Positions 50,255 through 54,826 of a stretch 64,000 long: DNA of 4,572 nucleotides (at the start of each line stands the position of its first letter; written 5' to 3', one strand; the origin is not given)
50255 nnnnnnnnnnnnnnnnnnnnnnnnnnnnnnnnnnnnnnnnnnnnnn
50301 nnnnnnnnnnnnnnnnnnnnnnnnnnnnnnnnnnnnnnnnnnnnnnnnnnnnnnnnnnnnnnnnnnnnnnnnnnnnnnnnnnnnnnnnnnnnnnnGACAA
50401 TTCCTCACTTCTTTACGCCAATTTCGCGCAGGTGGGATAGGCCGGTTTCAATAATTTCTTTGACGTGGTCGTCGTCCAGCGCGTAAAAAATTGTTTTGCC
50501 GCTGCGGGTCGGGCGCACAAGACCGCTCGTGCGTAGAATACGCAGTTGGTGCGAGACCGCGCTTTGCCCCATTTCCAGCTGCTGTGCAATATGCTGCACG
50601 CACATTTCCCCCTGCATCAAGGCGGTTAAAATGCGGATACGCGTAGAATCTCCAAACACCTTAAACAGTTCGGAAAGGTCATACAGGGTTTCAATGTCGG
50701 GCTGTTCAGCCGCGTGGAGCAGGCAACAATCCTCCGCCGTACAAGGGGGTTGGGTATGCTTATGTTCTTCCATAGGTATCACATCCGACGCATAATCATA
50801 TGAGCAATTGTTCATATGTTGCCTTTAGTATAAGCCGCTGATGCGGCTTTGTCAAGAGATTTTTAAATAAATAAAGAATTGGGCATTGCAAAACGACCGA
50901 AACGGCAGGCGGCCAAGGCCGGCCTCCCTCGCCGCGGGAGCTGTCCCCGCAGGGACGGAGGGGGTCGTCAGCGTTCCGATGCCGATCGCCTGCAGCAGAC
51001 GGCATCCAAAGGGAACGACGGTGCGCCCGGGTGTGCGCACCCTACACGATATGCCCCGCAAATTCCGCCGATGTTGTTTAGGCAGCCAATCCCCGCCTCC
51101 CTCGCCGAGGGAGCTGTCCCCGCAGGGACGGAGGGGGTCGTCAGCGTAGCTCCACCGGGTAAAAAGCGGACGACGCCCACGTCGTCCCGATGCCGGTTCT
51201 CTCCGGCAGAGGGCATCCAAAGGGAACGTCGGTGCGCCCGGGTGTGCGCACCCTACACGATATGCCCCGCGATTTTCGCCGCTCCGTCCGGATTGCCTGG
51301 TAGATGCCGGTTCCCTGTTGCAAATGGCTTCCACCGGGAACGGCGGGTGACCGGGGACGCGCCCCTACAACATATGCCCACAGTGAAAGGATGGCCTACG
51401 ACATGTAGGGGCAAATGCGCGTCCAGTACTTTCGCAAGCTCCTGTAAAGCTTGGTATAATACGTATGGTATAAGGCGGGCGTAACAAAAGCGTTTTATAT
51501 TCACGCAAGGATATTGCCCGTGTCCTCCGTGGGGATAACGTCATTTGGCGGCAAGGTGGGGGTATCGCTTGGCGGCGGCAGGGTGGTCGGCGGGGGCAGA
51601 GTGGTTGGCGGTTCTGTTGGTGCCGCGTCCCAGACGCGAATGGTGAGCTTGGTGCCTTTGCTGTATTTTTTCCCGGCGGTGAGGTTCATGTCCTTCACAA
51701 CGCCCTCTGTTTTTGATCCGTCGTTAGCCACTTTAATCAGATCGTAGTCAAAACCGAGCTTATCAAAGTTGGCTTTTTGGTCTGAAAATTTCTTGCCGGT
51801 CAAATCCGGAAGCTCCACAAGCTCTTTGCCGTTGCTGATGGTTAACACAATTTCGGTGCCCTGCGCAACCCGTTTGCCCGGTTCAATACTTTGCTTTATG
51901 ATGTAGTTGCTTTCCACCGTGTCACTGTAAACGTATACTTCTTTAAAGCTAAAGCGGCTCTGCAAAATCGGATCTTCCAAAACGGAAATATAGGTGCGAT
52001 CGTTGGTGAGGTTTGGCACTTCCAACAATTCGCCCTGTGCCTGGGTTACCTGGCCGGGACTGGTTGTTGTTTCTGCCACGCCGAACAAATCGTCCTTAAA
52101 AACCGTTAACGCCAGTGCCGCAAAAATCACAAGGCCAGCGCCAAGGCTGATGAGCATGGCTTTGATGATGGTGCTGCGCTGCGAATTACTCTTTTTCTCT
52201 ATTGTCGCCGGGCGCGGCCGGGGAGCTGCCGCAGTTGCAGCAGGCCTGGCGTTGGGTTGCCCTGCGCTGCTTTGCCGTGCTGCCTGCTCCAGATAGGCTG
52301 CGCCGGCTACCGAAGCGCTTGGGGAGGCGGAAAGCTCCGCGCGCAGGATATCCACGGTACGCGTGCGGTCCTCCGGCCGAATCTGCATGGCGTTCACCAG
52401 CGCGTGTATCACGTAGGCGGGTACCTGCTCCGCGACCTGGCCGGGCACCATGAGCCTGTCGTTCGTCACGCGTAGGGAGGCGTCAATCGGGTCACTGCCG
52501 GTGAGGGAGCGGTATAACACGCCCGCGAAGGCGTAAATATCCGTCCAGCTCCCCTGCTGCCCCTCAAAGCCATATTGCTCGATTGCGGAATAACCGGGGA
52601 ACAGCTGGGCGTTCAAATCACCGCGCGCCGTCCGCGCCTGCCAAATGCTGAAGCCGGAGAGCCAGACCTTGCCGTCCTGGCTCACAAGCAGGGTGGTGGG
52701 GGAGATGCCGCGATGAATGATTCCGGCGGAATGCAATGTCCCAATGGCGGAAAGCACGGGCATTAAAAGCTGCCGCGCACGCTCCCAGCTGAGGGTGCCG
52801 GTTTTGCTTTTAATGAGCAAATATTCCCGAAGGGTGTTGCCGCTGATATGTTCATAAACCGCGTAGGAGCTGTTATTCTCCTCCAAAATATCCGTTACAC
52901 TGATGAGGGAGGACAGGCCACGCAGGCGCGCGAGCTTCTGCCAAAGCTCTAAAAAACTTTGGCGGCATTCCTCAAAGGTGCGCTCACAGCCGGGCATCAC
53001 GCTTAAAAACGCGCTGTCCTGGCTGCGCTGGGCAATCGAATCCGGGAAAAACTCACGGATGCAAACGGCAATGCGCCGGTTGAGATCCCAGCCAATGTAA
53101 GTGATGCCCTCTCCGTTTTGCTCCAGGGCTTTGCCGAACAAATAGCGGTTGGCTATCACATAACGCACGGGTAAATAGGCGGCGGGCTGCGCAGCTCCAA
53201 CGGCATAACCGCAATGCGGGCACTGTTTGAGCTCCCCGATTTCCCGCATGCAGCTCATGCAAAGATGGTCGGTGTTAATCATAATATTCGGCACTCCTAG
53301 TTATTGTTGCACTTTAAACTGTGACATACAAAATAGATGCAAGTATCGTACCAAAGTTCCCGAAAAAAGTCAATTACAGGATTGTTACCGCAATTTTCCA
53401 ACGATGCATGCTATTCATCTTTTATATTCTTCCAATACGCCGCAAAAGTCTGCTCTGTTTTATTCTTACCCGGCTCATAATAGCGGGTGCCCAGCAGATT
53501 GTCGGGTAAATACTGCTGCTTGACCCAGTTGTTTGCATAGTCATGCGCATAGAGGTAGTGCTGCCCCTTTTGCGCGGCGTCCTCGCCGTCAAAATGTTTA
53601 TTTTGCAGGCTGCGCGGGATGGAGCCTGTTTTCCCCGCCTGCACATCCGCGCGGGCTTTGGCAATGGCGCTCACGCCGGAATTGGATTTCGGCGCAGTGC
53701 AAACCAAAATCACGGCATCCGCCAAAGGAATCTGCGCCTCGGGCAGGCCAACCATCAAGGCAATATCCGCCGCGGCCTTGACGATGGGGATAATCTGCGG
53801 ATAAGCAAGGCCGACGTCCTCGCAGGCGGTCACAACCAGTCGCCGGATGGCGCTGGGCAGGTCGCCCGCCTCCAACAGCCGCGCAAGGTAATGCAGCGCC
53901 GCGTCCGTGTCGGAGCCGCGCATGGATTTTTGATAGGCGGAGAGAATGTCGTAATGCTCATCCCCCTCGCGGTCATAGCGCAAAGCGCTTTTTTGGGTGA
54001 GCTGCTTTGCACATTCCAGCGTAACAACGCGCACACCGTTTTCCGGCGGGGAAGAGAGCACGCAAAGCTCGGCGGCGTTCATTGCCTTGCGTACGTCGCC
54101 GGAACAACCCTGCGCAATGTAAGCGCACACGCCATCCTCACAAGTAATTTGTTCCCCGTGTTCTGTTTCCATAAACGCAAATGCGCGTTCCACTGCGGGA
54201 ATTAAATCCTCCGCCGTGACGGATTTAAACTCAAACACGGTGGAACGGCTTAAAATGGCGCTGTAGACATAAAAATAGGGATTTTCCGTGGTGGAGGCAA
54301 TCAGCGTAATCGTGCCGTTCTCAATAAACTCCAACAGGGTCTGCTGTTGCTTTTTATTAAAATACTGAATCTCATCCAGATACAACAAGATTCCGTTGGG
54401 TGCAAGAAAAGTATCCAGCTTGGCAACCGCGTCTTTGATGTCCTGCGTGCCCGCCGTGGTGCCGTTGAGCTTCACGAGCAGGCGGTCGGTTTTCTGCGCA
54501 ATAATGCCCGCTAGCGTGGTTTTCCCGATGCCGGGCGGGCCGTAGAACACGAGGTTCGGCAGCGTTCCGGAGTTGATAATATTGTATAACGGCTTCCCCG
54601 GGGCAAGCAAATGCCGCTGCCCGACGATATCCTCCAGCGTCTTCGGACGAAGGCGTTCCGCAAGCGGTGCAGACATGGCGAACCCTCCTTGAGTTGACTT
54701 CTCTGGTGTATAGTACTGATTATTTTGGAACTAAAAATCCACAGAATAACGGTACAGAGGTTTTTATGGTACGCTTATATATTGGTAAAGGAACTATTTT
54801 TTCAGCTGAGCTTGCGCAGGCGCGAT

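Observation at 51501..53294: PASTA-domain receptor kinase paralogue in which all catalytic residues are substituted, with an N-terminal zinc ribbon: a predicted pseudokinase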

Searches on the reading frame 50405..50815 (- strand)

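Call 70: search_protein_families(library=pfam, proteins=[window:50405-50815:-], max_evalue=0.00001)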
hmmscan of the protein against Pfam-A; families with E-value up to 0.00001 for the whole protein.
window:50405-50815:- (136 aa): 2 families
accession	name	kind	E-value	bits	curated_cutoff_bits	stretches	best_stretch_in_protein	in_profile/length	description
PF01022.26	HTH_5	-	1e-16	60.9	22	1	56-101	1-46/47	Bacterial regulatory protein, arsR family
PF12840.13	HTH_20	-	3.8e-07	30.4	27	1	55-101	2-49/51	Helix-turn-helix domain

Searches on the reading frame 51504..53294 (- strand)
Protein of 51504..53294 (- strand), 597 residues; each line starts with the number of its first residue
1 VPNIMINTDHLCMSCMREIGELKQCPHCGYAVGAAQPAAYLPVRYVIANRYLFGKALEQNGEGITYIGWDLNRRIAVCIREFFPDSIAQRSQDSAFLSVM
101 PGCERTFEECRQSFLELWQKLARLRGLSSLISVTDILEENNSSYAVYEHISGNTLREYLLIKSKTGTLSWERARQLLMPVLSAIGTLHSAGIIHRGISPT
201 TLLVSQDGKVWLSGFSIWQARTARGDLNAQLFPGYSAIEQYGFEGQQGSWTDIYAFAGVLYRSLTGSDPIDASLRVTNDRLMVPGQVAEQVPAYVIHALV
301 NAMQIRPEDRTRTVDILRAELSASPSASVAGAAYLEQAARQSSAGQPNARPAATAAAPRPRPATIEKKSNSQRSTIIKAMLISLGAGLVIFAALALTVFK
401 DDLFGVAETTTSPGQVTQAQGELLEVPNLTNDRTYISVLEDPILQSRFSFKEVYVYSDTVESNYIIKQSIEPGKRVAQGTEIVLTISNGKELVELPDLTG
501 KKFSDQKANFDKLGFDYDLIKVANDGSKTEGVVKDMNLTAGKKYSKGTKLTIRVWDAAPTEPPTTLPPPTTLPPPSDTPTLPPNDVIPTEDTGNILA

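Call 4: search_protein_families(library=pfam, proteins=[window:51504-53294:-], max_evalue=1)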
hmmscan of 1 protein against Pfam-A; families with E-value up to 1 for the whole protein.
window:51504-53294:- (597 aa): 8 families
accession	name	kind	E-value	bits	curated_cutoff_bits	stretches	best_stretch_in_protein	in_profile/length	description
PF03793.24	PASTA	-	2.9e-17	62.8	23.2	2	446-488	21-64/64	PASTA domain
PF00069.31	Pkinase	-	1.6e-11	44.5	31.7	1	119-273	50-200/263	Protein kinase domain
PF07714.23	PK_Tyr_Ser-Thr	-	2.8e-08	33.8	23.1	1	109-316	43-254/258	Protein tyrosine and serine/threonine kinase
PF14531.12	Kinase-like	-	0.057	13.1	25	1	155-217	128-191/289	Kinase-like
PF09356.15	Phage_BR0599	-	0.089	13.6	22.9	1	92-115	42-65/80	Phage conserved hypothetical protein BR0599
PF13920.12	zf-C3HC4_3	-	0.2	11.9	27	1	5-29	17-43/49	Zinc finger, C3HC4 type (RING finger)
PF21240.2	Nup98_GLEBS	-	0.38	11.3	27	0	5-18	12-25/39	Nup98, Gle2-binding sequence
PF06945.18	DUF1289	-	0.81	10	27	0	6-23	9-26/47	Protein of unknown function (DUF1289)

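Call 5: search_protein_families(library=ncbifam, proteins=[window:51504-53294:-], max_evalue=1)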
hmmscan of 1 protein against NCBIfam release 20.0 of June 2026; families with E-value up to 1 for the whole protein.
window:51504-53294:- (597 aa): 17 families
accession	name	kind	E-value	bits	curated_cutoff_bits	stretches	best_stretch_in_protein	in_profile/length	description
NF033483.0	PknB_PASTA_kin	equivalog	2.4e-45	155.6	450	1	128-555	67-495/563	Stk1 family PASTA domain-containing Ser/Thr kinase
NF047741.1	antiphage_MADS6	equivalog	9.8e-24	83.8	460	1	119-328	247-464/612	methylation-associated defense system protein kinase MAD6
NF038150.1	lanthi_synth_IV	equivalog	5.3e-16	58.1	650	1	45-342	185-460/851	class IV lanthionine synthetase LanL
NF052427.1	StpK7MSMEG_1200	equivalog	1.8e-11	43.2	900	1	149-423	88-347/601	serine/threonine protein kinase StpK7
TIGR03903.1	TOMM_kin_cyc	equivalog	4.4e-09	34.7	705.75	1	142-209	53-117/1267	TOMM system kinase/cyclase fusion protein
NF038151.1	lanthi_synth_III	equivalog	9.3e-08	30.9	575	1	119-315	275-474/833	class III lanthionine synthetase LanKC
NF040671.1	PLuB_AAA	exception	5.5e-06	24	999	1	155-332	87-254/1256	PLuB system helicase-like protein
NF009651.0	PRK13184.1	equivalog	2e-05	22.8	839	2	249-322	210-288/932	serine/threonine-protein kinase PknD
NF053615.1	SerThrKinAfsKStmc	equivalog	0.00095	17.9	1300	1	163-369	104-318/809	protein serine/threonine kinase AfsK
NF011464.0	PRK14879.1-7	equivalog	0.0015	18.3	246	1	145-217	83-148/221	Kae1-associated kinase Bud32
TIGR03724.2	arch_bud32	equivalog_domain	0.0055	16.2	125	1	143-219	68-132/193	KEOPS complex kinase/ATPase Bud32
NF058632.1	SerThrKinPrkT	equivalog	0.013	14.5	280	1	129-206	79-152/322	serine/threonine protein kinase PrkT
NF033442.0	BREX_PglW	equivalog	0.015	13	990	1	132-210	274-352/1391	BREX system serine/threonine kinase PglW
NF011462.0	PRK14879.1-3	equivalog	0.025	14.3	174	1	182-216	93-126/192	Kae1-associated kinase Bud32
NF011463.0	PRK14879.1-4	equivalog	0.07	12.5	188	1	142-215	92-157/237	Kae1-associated kinase Bud32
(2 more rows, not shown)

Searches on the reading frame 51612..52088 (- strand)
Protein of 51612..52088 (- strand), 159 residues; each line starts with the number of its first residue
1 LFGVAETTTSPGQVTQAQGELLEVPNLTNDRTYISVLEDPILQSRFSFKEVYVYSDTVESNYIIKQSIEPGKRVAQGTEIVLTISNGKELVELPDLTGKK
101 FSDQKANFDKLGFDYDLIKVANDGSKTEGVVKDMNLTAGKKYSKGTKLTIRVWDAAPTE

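Call 64: search_solved_structures(query=window:51612-52088:-, max_evalue=1, show_alignments=2)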
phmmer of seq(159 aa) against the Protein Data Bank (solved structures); distinct sequences matched with E-value up to 1: 7.
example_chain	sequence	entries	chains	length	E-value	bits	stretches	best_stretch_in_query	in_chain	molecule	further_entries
3m9g_A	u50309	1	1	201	4.7e-07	33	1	53-139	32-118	Protein kinase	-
3py9_A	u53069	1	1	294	1.3e-06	31.6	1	53-140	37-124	Protein kinase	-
2kui_A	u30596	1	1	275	1.3e-05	28.4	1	42-130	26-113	Serine/threonine-protein kinase pknB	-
2kud_A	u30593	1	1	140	0.02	18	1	42-132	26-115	Serine/threonine-protein kinase pknB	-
5e10_A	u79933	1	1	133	0.022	17.9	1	42-132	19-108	Serine/threonine-protein kinase PknB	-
4l8j_A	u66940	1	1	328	0.12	15.5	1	29-76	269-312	Putative efflux transporter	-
9lks_A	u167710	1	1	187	0.87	12.7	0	58-96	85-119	Isopeptide-forming domain-containing fimbrial protein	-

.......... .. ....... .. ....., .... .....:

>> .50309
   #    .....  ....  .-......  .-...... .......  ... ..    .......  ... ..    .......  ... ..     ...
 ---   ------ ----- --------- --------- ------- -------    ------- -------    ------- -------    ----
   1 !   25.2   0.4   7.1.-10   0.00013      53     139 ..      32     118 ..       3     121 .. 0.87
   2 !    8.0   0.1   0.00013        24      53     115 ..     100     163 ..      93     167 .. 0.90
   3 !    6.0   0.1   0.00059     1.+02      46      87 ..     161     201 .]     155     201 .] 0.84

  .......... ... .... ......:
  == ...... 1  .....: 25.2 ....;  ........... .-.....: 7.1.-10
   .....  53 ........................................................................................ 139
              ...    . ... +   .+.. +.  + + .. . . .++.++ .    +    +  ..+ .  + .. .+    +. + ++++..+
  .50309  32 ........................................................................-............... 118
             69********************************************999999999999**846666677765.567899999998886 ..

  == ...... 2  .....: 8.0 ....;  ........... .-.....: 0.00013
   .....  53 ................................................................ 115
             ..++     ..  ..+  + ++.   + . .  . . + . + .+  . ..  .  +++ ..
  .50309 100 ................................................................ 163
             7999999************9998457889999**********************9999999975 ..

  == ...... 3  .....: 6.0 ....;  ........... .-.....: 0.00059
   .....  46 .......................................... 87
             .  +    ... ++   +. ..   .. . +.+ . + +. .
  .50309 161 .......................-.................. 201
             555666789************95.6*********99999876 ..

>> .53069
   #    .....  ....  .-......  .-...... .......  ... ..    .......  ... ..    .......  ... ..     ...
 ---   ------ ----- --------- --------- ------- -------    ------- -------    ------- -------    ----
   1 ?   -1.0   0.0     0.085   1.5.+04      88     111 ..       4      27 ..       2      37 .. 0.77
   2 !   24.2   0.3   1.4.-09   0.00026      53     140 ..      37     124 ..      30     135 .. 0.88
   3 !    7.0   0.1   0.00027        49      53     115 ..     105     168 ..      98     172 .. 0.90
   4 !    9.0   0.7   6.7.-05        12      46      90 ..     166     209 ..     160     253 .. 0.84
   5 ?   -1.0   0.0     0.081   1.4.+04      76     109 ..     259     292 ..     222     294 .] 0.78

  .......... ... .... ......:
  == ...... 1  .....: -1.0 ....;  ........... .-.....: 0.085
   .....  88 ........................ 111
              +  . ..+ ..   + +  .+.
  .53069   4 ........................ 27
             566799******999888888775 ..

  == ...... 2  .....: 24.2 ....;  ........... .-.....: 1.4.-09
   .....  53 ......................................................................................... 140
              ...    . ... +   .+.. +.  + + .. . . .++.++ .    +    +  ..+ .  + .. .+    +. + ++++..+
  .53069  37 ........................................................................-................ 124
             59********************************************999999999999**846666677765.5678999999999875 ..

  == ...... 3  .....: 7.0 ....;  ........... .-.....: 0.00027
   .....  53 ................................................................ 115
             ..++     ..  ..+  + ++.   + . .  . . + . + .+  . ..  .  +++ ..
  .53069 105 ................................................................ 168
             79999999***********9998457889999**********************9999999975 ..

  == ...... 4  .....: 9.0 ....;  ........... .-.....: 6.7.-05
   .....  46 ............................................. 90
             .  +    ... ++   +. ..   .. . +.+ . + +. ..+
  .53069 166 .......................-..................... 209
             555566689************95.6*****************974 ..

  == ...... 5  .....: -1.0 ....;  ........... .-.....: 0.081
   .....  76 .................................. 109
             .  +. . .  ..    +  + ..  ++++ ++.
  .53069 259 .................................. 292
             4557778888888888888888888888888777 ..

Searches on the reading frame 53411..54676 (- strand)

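Call 70: search_protein_families(library=pfam, proteins=[window:53411-54676:-], max_evalue=0.00001)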
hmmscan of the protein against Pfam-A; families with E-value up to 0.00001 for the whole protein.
window:53411-54676:- (421 aa): 6 families
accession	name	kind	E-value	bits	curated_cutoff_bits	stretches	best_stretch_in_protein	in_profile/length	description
PF12002.13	MgsA_C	-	2e-60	204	27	1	254-419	1-167/167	MgsA AAA+ ATPase C terminal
PF16193.11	AAA_assoc_2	-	9.9e-26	90.3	34.3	1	175-253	3-81/81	AAA C-terminal domain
PF00004.35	AAA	-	3.8e-11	44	21.2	1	43-146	2-124/131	ATPase family associated with various cellular activities (AAA)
PF05496.18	RuvB_N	-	5.3e-11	43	27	1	9-127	1-117/159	Holliday junction DNA helicase RuvB P-loop domain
PF01078.27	Mg_chelatase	-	1.5e-06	28.2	20.3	0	91-132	104-144/207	Magnesium chelatase, subunit ChlI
PF07728.20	AAA_5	-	9.5e-06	26.1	22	0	41-131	1-103/139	AAA domain (dynein-related subfamily)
